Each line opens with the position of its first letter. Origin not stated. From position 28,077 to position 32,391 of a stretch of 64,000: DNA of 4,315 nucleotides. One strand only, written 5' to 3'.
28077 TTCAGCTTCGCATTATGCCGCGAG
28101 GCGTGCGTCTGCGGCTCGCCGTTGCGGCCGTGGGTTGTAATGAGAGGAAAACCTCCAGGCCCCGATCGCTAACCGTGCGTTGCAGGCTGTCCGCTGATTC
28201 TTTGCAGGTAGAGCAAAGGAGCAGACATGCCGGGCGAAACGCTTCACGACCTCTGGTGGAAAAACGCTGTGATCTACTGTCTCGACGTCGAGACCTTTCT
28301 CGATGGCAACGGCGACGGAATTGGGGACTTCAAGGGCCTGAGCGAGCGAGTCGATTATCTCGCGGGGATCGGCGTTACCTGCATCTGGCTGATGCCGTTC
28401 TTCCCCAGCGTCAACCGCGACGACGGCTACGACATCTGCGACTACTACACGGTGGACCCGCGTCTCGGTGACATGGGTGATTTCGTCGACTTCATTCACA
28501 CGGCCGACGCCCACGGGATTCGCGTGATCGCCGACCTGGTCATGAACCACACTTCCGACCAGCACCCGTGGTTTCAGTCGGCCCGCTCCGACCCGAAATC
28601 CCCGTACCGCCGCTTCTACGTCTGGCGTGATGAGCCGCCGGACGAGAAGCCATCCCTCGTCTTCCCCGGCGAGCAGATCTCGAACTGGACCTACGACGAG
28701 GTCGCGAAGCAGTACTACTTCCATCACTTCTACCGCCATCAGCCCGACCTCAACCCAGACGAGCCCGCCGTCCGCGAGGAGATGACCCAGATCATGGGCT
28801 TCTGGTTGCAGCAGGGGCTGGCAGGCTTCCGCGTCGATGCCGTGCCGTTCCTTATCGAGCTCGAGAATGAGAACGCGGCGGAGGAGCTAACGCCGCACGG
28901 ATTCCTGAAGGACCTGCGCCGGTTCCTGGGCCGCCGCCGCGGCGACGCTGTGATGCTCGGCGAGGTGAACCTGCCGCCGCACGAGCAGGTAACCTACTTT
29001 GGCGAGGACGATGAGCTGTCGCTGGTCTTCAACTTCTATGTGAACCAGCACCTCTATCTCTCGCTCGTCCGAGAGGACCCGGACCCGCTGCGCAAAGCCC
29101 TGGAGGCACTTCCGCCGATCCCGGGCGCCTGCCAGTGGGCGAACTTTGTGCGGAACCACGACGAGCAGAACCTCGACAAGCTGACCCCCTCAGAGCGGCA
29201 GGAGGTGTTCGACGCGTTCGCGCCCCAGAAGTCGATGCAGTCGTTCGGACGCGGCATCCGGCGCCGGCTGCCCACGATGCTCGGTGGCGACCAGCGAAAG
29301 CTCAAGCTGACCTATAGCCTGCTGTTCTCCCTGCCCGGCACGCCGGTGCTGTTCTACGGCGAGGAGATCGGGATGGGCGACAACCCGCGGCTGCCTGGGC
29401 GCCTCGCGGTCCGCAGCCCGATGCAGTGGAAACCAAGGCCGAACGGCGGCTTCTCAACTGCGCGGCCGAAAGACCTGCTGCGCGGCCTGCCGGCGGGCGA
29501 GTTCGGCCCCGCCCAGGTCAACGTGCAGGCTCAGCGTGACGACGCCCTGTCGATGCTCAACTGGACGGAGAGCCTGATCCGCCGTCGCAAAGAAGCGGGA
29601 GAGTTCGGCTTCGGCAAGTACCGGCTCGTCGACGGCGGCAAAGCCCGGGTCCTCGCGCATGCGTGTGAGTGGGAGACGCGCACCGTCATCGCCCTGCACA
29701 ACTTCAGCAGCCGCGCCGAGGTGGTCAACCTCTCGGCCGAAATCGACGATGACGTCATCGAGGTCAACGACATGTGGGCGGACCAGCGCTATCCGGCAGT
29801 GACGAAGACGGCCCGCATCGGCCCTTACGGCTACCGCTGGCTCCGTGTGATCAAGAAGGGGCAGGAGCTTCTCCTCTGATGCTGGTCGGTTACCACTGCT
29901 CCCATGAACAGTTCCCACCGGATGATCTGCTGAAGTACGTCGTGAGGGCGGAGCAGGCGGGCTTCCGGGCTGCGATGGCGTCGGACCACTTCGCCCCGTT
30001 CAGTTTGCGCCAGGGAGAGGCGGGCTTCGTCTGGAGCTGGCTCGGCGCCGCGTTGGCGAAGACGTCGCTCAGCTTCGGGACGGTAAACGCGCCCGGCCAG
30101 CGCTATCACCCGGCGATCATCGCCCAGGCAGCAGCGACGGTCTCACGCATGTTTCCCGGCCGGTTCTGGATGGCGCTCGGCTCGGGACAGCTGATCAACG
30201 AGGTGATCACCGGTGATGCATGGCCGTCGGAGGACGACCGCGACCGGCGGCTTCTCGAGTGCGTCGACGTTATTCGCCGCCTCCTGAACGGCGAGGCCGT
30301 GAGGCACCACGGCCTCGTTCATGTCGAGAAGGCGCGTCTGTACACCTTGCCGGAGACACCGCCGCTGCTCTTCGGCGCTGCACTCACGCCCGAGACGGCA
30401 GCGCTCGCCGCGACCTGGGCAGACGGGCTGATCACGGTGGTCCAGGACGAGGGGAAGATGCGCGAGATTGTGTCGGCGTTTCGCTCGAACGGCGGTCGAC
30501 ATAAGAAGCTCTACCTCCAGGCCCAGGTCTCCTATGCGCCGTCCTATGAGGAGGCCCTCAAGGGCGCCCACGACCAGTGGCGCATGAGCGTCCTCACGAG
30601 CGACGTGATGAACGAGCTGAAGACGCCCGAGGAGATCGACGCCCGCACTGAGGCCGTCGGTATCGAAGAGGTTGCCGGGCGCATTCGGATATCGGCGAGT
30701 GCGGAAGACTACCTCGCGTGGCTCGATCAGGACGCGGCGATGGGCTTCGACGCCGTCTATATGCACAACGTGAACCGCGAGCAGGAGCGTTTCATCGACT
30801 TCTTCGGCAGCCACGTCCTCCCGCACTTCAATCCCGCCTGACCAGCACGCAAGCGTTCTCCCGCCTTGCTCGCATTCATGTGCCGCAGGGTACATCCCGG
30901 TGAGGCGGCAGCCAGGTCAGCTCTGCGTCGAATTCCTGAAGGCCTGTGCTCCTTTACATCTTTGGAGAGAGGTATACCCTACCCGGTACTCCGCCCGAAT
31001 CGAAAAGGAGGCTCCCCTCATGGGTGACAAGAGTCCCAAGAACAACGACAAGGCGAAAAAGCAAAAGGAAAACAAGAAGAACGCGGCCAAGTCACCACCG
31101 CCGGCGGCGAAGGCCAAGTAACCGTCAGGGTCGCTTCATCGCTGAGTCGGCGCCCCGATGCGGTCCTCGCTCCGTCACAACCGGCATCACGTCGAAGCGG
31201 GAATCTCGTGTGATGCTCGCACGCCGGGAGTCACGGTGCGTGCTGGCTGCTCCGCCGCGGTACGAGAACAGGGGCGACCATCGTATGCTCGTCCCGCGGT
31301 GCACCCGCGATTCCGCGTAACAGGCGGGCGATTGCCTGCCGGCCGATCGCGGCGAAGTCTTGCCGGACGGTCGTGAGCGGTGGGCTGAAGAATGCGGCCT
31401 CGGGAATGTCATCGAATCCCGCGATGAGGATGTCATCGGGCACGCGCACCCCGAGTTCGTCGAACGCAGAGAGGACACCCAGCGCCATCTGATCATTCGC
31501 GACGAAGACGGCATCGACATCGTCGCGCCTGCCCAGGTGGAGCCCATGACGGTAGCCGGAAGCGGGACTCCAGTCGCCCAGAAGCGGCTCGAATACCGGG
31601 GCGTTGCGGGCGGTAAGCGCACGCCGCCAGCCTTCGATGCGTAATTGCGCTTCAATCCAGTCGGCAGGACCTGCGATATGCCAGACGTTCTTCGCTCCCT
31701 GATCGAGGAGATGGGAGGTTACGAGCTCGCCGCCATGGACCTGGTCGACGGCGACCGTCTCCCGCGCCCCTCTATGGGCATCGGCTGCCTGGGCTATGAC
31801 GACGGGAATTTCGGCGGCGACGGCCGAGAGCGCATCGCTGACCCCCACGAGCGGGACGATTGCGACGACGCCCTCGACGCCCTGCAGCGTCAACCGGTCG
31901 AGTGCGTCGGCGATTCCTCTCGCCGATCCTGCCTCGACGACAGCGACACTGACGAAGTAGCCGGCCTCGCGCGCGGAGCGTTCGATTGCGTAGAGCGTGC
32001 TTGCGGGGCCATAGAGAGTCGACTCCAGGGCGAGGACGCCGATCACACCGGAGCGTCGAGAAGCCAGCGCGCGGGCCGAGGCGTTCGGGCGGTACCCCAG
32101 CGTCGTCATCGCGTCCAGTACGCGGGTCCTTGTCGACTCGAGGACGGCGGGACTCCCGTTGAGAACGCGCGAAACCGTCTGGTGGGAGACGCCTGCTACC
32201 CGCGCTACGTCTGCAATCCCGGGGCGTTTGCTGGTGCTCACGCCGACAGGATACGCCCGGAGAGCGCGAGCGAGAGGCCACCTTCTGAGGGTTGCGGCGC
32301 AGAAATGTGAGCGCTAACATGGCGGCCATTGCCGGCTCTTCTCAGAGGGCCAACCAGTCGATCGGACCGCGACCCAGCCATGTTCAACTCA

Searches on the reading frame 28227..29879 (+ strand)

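Call 33: search_protein_families(library=pfam, proteins=[window:28227-29879:+], max_evalue=0.0001)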
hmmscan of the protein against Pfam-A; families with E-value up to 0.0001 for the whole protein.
window:28227-29879:+ (550 aa): 3 families
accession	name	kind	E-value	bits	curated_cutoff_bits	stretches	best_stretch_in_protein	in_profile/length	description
PF00128.31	Alpha-amylase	-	4.6e-83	280.4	22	2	23-315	6-318/446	Alpha amylase, catalytic domain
PF22157.2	SupH-like_C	-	9.2e-07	29.8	27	1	486-540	3-58/58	Sucrose hydrolase-like, C-terminal domain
PF16657.11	Malt_amylase_C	-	1.9e-05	25.1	27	1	463-538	1-75/75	Maltogenic Amylase, C-terminal domain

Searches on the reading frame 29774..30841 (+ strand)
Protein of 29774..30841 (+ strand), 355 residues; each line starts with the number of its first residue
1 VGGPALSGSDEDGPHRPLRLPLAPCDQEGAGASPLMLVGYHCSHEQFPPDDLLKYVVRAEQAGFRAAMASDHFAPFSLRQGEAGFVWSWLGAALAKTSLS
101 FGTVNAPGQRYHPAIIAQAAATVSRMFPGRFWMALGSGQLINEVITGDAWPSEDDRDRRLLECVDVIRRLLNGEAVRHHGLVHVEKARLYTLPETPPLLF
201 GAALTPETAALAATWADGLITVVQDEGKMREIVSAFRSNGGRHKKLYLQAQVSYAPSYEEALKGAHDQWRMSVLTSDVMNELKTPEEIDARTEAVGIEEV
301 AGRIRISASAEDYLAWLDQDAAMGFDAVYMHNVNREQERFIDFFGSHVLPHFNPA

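Call 33: search_protein_families(library=pfam, proteins=[window:29774-30841:+], max_evalue=0.0001)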
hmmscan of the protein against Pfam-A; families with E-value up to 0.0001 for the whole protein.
window:29774-30841:+ (355 aa): 1 family
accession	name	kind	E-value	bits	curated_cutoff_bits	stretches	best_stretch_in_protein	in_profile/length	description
PF00296.26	Bac_luciferase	-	6.9e-39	134.5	27.9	1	43-292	16-255/314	Luciferase-like monooxygenase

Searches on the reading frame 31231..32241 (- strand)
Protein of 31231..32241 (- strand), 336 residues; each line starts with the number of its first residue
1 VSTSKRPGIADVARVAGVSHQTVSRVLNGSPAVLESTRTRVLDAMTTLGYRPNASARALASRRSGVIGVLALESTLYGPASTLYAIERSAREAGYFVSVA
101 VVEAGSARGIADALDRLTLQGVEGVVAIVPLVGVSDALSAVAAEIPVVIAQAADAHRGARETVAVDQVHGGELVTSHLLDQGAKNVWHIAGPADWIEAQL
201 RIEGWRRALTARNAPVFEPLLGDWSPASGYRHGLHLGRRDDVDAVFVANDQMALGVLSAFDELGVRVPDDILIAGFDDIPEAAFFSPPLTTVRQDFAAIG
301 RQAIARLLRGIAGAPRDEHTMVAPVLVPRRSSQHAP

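Call 33: search_protein_families(library=pfam, proteins=[window:31231-32241:-], max_evalue=0.0001)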
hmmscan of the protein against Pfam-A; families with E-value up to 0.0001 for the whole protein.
window:31231-32241:- (336 aa): 4 families
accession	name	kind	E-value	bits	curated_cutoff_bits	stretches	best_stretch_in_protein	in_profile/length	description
PF13377.12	Peripla_BP_3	-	1.3e-31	110.3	26.5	1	176-332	2-167/167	Periplasmic binding protein-like domain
PF00356.27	LacI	-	8.9e-18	64.3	27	1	9-53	2-46/46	Bacterial regulatory proteins, lacI family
PF13407.12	Peripla_BP_4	-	7e-14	52.4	35.1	1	85-282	19-222/258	Periplasmic binding protein domain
PF00532.27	Peripla_BP_1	-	3.1e-13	50.3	22.2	1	81-318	18-264/281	Periplasmic binding proteins and sugar binding domain of LacI family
